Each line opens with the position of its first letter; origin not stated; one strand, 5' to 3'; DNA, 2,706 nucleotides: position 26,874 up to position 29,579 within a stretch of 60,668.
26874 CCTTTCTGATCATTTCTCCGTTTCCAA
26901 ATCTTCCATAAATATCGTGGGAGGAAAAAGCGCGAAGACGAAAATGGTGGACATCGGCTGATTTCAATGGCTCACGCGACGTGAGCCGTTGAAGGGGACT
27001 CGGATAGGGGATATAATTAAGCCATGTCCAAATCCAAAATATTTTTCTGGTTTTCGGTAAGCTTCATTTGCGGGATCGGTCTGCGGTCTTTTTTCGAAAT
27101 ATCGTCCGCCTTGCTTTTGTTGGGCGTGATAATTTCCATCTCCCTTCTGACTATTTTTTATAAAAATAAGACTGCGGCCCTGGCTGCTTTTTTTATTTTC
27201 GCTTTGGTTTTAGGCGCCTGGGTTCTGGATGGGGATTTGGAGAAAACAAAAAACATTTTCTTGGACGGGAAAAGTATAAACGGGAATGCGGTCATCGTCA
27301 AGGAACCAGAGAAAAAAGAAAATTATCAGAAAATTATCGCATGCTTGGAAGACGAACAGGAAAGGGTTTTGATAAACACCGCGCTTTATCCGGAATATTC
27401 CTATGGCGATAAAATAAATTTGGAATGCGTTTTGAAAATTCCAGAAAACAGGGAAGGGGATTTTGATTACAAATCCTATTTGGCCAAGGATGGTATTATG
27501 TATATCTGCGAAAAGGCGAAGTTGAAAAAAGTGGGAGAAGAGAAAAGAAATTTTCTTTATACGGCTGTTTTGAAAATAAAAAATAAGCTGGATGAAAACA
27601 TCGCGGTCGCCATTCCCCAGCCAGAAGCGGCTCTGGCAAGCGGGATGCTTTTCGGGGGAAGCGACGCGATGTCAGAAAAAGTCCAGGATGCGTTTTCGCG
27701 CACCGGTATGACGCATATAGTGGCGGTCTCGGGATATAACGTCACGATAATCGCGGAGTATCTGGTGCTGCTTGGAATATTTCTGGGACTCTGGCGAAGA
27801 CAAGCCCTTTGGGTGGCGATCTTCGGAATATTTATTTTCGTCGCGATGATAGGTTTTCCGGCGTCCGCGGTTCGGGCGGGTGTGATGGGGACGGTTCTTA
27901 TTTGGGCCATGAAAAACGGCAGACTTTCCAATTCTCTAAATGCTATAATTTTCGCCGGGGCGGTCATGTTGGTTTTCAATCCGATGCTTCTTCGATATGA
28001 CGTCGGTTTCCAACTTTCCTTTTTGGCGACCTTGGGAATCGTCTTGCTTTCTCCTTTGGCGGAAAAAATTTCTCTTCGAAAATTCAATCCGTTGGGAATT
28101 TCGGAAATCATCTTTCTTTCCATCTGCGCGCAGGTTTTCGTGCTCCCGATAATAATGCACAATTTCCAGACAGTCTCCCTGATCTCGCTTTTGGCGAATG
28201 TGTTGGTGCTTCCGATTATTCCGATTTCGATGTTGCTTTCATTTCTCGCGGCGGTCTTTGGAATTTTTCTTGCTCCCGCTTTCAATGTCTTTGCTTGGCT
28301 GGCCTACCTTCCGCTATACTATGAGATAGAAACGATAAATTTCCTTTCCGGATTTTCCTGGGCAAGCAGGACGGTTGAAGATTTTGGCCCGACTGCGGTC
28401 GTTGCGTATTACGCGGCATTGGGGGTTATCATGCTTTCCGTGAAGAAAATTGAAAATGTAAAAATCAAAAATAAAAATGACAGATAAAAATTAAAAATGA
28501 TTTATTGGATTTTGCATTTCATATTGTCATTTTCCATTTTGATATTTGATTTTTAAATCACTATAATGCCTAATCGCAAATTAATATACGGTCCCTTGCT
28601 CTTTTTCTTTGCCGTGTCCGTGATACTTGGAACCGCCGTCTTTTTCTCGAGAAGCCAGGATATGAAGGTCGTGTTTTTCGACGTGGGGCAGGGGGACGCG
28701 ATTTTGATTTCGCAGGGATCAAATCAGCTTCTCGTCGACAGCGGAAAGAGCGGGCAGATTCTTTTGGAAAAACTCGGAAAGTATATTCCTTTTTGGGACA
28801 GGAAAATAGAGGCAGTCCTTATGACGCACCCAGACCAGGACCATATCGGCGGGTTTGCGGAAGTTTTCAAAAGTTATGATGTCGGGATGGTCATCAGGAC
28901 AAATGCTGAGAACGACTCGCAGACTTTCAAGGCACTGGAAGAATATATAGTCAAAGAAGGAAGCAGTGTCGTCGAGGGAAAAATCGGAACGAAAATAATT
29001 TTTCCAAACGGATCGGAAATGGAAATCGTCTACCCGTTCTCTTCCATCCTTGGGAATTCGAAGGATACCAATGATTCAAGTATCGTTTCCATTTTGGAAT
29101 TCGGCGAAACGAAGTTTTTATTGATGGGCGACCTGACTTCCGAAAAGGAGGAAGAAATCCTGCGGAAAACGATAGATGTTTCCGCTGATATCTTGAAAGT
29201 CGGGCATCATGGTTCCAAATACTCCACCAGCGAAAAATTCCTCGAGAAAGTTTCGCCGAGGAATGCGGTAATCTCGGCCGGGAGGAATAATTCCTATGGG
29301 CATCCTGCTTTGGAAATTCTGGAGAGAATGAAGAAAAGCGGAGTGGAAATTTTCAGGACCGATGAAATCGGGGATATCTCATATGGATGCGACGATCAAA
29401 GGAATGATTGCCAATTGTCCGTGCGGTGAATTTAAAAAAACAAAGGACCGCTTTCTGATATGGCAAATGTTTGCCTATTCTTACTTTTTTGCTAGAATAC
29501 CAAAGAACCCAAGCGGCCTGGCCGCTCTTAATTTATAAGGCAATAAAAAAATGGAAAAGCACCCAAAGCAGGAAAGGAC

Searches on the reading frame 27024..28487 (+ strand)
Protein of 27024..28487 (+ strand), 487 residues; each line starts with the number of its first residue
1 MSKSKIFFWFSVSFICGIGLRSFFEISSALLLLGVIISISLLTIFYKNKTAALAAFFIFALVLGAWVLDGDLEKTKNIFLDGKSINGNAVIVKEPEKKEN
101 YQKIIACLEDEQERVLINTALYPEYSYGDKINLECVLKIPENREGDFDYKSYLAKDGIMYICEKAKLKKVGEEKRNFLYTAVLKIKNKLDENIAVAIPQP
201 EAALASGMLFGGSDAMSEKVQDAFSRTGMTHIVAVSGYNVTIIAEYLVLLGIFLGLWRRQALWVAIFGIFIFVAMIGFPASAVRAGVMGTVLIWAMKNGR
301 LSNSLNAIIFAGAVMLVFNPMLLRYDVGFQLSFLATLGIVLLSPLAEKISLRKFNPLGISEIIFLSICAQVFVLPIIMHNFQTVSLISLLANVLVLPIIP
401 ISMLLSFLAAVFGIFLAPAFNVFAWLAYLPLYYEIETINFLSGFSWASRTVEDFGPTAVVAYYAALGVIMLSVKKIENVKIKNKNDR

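Call 70: search_protein_families(library=pfam, proteins=[window:27024-28487:+], max_evalue=0.00001)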
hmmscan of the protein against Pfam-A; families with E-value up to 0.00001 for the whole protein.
window:27024-28487:+ (487 aa): 2 families
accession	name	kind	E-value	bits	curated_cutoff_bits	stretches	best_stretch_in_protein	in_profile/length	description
PF03772.21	Competence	-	1.3e-50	172.7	23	1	208-472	1-266/270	Competence protein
PF13567.11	DUF4131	-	8.2e-13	48.8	31.6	1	26-159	3-154/165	Domain of unknown function (DUF4131)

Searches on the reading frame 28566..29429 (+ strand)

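Call 70: search_protein_families(library=pfam, proteins=[window:28566-29429:+], max_evalue=0.00001)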
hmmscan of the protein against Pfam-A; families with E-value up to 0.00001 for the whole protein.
window:28566-29429:+ (287 aa): 1 family
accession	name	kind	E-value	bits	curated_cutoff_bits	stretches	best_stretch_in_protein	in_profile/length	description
PF00753.33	Lactamase_B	-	2.2e-14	54.3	22.7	1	39-239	2-195/196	Metallo-beta-lactamase superfamily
